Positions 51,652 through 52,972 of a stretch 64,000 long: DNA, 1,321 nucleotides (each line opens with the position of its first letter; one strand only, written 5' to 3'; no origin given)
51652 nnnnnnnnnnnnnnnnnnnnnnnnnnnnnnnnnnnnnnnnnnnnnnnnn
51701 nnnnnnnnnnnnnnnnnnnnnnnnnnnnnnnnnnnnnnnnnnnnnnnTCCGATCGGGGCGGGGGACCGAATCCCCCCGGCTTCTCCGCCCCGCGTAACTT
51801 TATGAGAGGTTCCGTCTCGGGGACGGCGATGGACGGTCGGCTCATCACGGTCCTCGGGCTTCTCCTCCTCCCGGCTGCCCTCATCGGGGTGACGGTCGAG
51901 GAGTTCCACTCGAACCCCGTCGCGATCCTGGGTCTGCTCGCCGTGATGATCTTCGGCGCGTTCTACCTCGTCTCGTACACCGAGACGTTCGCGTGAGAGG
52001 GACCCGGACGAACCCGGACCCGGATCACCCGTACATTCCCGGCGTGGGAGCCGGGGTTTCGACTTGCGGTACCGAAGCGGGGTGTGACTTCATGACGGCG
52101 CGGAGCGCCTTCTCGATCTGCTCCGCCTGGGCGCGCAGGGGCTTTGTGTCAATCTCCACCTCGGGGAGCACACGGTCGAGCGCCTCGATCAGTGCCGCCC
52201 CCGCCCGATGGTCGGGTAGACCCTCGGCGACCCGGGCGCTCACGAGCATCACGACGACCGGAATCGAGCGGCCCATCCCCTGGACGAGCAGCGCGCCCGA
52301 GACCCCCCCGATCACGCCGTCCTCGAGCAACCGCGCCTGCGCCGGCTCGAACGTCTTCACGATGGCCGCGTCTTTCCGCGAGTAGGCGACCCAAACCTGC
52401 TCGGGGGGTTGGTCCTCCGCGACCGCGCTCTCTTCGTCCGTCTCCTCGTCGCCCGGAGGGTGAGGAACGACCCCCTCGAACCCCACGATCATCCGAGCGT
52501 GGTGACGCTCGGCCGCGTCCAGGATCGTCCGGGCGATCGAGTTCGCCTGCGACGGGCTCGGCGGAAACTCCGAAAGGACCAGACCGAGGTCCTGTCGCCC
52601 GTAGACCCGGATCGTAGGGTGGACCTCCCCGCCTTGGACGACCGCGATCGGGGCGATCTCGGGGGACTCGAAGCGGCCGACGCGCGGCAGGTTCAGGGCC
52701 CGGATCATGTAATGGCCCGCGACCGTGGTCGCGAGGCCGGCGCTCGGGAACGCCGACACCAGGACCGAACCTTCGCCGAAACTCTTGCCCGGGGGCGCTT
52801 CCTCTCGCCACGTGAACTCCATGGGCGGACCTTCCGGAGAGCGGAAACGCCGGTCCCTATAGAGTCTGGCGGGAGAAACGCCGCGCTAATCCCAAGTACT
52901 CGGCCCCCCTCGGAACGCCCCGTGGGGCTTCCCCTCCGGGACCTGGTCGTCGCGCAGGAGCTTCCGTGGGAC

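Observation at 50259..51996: RHH regulator followed by a FtsZ/tubulin homologue that keeps only the GTPase domain, then a mini membrane protein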

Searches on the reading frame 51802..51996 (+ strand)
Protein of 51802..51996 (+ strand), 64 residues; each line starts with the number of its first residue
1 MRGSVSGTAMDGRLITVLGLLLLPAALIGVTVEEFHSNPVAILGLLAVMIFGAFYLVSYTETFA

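Call 3: search_protein_families(library=pfam, proteins=[window:51802-51996:+], max_evalue=1)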
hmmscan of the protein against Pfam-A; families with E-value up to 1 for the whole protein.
window:51802-51996:+ (64 aa): 3 families
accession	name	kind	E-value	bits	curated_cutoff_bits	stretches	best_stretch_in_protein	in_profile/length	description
PF24396.1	DUF7541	-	0.074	13.3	28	1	10-60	34-85/120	Family of unknown function (DUF7541)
PF11808.13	PhoR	-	0.18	12.7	27.1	1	13-55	4-44/86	Phosphate regulon sensor protein PhoR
PF13567.11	DUF4131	-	0.24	11.5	31.6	1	14-60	9-50/165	Domain of unknown function (DUF4131)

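Call 4: search_protein_families(library=ncbifam, proteins=[window:51802-51996:+], max_evalue=1)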
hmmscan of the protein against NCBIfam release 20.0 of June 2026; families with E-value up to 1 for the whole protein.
window:51802-51996:+ (64 aa): 0 families

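Call 68: search_protein_families(library=pfam, proteins=[window:51829-51996:+], max_evalue=1)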
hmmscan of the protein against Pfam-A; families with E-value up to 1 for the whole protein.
window:51829-51996:+ (55 aa): 3 families
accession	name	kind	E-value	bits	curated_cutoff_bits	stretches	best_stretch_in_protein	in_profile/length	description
PF24396.1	DUF7541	-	0.047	14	28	1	6-51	39-85/120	Family of unknown function (DUF7541)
PF11808.13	PhoR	-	0.1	13.5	27.1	1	4-47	4-45/86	Phosphate regulon sensor protein PhoR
PF13567.11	DUF4131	-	0.16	12.1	31.6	1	5-51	9-50/165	Domain of unknown function (DUF4131)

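Call 96: search_protein_families(library=phrogs, proteins=[window:51829-51996:+], max_evalue=0.01)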
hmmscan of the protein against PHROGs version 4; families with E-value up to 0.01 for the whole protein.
window:51829-51996:+ (55 aa): 0 families

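Call 97: search_protein_families(library=padloc, proteins=[window:51829-51996:+], max_evalue=0.01)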
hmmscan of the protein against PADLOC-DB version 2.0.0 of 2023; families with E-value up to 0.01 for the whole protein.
window:51829-51996:+ (55 aa): 0 families

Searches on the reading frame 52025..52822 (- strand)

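Call 3: search_protein_families(library=pfam, proteins=[window:52025-52822:-], max_evalue=1)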
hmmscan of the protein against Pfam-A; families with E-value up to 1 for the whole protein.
window:52025-52822:- (265 aa): 1 family
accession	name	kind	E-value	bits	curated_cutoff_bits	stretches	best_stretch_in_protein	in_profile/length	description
PF09754.15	PAC2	-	1.3e-30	107.2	25.8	1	21-242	1-213/215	PAC2 family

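Call 4: search_protein_families(library=ncbifam, proteins=[window:52025-52822:-], max_evalue=1)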
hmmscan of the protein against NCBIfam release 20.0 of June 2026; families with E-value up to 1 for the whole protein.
window:52025-52822:- (265 aa): 2 families
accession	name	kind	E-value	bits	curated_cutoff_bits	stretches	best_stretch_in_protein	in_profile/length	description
TIGR00161.1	TIGR00161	hypoth_equivalog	1.2e-28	100.4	199.25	1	17-247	16-225/239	proteasome assembly chaperone family protein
TIGR00162.1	TIGR00162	hypoth_equivalog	0.015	14.7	200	1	167-252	163-245/260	proteasome assembly chaperone family protein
